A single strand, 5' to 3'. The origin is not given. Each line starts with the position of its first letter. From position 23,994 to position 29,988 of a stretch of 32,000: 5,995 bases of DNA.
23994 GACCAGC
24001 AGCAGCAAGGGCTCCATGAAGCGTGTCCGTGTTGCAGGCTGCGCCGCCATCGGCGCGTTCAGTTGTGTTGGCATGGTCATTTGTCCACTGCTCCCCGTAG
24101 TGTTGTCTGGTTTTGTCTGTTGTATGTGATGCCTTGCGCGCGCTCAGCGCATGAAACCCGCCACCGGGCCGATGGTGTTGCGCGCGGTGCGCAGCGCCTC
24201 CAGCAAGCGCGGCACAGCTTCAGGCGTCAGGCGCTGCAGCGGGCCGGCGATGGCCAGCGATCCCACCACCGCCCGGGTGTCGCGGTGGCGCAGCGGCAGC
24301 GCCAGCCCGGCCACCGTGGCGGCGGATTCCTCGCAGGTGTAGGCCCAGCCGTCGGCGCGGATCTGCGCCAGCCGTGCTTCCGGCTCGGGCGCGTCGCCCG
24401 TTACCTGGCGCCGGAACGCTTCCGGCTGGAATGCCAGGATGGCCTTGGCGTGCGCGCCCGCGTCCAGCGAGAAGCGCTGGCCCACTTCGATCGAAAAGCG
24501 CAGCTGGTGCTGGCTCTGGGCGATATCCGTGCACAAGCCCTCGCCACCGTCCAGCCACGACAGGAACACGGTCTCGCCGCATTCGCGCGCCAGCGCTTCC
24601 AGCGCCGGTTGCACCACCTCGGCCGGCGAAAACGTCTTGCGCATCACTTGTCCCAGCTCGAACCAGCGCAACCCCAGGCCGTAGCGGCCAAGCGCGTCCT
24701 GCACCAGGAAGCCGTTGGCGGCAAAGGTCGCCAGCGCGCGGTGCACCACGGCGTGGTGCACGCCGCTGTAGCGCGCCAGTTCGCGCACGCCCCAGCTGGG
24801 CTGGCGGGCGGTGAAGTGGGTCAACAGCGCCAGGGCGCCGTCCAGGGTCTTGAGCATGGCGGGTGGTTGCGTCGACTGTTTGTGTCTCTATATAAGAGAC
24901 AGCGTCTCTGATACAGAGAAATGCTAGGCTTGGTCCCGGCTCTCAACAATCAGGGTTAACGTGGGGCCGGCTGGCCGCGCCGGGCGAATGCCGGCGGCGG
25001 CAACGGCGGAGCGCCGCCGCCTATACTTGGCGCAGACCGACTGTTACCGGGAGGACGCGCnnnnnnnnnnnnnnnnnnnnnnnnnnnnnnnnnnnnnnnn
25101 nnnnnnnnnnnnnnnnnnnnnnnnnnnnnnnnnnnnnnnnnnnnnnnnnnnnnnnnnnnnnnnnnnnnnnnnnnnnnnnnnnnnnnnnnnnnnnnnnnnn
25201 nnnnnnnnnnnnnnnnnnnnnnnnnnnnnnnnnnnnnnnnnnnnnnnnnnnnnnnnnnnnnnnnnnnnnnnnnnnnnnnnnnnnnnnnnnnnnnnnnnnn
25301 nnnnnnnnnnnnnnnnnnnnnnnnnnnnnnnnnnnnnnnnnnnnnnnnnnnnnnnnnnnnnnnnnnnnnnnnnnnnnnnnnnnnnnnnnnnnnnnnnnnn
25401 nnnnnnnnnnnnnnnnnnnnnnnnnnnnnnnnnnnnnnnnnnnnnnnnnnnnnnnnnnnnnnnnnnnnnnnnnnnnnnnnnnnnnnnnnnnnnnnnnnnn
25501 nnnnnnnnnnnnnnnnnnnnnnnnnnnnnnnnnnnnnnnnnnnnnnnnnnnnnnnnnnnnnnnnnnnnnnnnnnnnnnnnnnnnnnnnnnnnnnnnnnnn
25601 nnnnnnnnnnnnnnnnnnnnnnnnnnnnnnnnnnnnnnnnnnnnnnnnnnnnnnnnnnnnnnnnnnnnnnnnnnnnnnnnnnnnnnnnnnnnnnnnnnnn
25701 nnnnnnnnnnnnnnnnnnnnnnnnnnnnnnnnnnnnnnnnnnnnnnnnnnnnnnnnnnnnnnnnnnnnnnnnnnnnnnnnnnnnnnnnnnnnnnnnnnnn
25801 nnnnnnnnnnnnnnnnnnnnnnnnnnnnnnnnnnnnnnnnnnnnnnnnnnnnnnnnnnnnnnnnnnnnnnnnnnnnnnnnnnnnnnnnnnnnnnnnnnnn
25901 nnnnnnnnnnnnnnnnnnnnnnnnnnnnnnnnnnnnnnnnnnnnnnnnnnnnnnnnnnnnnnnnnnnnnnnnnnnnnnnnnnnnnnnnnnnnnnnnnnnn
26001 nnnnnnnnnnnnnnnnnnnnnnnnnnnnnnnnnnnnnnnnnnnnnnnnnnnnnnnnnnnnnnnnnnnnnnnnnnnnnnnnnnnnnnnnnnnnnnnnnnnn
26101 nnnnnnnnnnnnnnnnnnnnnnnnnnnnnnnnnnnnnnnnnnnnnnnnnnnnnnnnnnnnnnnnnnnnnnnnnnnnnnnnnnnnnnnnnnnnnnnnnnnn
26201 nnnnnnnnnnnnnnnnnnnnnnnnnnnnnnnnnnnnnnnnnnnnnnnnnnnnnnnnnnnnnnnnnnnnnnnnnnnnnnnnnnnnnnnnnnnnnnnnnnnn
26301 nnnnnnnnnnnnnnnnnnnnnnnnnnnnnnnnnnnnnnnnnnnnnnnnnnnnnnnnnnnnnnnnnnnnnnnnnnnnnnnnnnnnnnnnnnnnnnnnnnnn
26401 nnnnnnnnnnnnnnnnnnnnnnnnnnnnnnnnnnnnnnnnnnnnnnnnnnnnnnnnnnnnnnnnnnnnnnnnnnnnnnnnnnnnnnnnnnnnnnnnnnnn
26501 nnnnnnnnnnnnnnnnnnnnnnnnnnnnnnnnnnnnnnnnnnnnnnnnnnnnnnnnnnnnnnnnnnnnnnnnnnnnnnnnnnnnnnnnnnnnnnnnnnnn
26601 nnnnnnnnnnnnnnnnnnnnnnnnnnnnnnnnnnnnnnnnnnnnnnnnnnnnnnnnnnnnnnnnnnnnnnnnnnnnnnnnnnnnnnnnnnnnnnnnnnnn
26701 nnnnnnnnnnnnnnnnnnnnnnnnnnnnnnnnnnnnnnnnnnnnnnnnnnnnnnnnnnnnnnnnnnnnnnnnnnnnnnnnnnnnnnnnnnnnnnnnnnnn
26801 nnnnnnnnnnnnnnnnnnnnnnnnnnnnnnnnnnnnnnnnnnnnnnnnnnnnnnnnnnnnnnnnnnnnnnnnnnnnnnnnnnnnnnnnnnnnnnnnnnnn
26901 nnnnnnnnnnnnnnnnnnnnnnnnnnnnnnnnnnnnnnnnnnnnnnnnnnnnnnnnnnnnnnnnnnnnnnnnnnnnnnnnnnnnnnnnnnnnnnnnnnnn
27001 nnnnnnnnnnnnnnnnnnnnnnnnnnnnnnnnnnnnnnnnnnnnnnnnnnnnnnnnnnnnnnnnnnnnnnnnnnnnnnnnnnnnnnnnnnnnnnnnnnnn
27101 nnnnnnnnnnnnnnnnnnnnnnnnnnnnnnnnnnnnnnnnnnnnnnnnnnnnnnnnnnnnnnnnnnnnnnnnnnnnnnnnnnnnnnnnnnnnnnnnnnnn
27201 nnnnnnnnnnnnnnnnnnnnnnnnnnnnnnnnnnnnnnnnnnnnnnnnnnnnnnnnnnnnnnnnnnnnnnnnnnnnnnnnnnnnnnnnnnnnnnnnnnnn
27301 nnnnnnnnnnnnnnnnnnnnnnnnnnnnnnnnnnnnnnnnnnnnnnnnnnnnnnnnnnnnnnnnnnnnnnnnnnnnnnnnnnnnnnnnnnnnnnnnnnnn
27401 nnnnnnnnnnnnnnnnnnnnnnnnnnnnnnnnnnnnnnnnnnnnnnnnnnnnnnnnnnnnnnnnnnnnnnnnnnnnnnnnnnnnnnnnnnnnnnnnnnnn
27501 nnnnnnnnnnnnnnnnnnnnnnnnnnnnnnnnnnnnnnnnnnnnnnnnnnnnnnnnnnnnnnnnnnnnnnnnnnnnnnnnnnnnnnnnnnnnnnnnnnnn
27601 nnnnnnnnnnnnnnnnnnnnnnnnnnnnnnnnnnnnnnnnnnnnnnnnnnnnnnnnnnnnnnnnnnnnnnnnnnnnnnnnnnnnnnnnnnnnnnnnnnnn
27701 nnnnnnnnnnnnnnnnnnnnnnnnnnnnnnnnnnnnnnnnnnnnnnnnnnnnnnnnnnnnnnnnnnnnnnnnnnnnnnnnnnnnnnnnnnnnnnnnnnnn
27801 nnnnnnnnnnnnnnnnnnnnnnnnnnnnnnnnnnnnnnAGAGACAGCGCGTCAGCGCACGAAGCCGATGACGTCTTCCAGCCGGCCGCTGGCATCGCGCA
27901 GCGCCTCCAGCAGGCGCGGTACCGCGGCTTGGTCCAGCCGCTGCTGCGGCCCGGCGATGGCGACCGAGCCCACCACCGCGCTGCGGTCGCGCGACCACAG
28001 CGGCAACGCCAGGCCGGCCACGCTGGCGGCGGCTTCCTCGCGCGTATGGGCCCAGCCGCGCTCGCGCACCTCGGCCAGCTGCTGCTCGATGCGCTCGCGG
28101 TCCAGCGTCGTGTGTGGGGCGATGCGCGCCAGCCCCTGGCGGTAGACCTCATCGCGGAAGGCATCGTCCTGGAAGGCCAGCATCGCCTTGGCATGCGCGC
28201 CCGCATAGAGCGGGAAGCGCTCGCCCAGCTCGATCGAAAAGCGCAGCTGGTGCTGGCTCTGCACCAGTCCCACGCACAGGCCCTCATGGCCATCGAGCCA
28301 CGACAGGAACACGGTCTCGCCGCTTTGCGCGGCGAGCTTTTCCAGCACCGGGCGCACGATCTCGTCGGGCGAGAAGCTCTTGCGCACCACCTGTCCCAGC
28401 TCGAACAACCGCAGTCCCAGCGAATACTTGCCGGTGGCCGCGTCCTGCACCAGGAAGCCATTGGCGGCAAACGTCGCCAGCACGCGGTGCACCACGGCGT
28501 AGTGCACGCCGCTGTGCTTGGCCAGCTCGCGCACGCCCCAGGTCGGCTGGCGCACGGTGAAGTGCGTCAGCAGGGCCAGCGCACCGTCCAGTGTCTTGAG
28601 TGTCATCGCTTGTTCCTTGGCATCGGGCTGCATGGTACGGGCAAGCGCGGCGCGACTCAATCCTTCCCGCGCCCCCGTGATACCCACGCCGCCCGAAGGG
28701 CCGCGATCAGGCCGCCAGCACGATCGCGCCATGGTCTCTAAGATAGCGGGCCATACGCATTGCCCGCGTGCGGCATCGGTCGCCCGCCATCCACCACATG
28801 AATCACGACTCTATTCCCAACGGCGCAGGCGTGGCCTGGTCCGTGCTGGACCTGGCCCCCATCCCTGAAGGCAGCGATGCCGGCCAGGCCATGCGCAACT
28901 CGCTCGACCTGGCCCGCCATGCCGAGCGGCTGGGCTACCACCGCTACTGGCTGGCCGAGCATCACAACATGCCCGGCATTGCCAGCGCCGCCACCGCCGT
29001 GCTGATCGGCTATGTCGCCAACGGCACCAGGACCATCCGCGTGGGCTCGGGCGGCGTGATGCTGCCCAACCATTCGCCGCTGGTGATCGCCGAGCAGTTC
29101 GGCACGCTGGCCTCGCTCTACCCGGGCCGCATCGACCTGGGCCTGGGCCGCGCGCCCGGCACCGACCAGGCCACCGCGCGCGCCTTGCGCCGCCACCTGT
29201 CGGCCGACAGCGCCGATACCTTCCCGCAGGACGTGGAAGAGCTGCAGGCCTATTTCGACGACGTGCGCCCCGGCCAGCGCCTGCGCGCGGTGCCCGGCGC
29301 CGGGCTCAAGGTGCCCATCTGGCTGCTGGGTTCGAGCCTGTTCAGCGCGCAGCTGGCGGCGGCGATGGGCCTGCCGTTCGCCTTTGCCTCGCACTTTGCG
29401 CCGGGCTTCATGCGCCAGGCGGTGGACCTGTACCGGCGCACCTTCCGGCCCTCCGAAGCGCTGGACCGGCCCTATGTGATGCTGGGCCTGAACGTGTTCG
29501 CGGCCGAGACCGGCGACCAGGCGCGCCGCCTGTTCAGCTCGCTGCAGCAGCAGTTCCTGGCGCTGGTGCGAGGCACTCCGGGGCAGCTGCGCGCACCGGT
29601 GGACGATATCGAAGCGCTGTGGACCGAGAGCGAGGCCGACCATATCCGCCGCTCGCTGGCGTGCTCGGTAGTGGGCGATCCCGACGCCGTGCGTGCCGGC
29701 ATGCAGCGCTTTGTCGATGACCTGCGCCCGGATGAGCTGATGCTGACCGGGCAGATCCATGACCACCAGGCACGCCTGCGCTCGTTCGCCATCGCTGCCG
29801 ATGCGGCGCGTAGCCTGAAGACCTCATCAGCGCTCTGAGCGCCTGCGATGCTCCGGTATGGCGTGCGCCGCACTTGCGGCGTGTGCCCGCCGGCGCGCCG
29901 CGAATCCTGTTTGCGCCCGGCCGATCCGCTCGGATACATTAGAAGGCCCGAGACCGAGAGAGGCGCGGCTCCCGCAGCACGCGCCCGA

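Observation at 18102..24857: IclR-OPT-PLP enzyme-PepE-porin-DUF1177: candidate envelope-spanning peptide uptake and catabolism system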

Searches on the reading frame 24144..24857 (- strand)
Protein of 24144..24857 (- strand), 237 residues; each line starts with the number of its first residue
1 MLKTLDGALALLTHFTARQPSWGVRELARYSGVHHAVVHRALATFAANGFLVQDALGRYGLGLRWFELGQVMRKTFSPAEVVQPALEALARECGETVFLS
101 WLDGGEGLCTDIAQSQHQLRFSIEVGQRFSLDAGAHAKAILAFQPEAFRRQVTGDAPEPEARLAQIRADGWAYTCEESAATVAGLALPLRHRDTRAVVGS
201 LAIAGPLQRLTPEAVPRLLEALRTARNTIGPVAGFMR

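Call 4: search_protein_families(library=pfam, proteins=[window:24144-24857:-], max_evalue=0.01)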
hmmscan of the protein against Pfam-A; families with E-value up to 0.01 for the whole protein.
window:24144-24857:- (237 aa): 2 families
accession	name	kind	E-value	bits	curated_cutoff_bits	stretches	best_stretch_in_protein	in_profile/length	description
PF01614.24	IclR_C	-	5e-22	78.7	24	1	80-227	11-170/174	Bacterial transcriptional regulator IclR C-terminal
PF09339.16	HTH_IclR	-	2.7e-10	40.3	22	1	5-54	2-51/52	IclR helix-turn-helix domain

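Call 5: search_protein_families(library=ncbifam, proteins=[window:24144-24857:-], max_evalue=0.01)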
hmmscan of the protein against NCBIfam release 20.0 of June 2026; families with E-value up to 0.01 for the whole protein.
window:24144-24857:- (237 aa): 7 families
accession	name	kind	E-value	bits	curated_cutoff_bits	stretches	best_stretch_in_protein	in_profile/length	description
TIGR02431.1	pcaR_pcaU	subfamily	1.9e-24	86.4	284.75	1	3-229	6-244/248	beta-ketoadipate pathway transcriptional regulators, PcaR/PcaU/PobR family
NF045644.1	TransRegBhcR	equivalog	5e-21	75.2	350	1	2-229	22-261/267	HTH-type transcriptional regulator BhcR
NF008601.2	PRK11569.1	equivalog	2.1e-16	59.9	380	1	4-218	28-257/276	glyoxylate bypass operon transcriptional repressor IclR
NF011671.1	PRK15090.1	equivalog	6.4e-15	55.1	275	1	17-232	24-252/256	DNA-binding transcriptional regulator KdgR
NF007548.0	PRK10163.1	equivalog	1.8e-07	30.6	406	1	5-216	24-248/271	HTH-type transcriptional repressor AllR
NF007342.0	PRK09834.1-4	equivalog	2.5e-07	29.9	251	1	18-223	26-246/263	DNA-binding transcriptional regulator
NF007341.0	PRK09834.1-3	equivalog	0.00026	20.2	269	1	23-152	29-160/274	DNA-binding transcriptional regulator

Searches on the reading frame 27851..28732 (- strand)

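Call 7: search_protein_families(library=pfam, proteins=[window:27851-28732:-], max_evalue=0.001)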
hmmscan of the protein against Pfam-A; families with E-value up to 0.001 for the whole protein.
window:27851-28732:- (293 aa): 2 families
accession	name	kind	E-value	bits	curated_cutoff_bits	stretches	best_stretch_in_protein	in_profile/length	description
PF01614.24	IclR_C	-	2e-34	119.1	24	1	125-282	12-169/174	Bacterial transcriptional regulator IclR C-terminal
PF09339.16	HTH_IclR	-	1.3e-09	38.1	22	1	48-97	2-51/52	IclR helix-turn-helix domain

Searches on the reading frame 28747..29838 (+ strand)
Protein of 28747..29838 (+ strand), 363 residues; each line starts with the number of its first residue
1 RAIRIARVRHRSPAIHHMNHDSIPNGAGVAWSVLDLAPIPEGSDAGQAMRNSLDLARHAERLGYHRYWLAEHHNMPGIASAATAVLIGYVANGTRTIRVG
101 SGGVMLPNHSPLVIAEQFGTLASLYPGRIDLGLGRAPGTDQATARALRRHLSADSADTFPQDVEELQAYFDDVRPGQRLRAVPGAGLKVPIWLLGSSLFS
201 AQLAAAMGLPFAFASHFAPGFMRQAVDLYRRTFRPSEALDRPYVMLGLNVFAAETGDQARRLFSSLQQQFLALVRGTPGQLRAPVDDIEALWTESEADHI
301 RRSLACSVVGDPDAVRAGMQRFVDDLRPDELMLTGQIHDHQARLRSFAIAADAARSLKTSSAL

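Call 7: search_protein_families(library=pfam, proteins=[window:28747-29838:+], max_evalue=0.001)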
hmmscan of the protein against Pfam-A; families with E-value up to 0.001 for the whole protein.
window:28747-29838:+ (363 aa): 1 family
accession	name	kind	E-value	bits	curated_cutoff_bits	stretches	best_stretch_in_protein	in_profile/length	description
PF00296.26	Bac_luciferase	-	5.7e-45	154.5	27.9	1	34-324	6-309/314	Luciferase-like monooxygenase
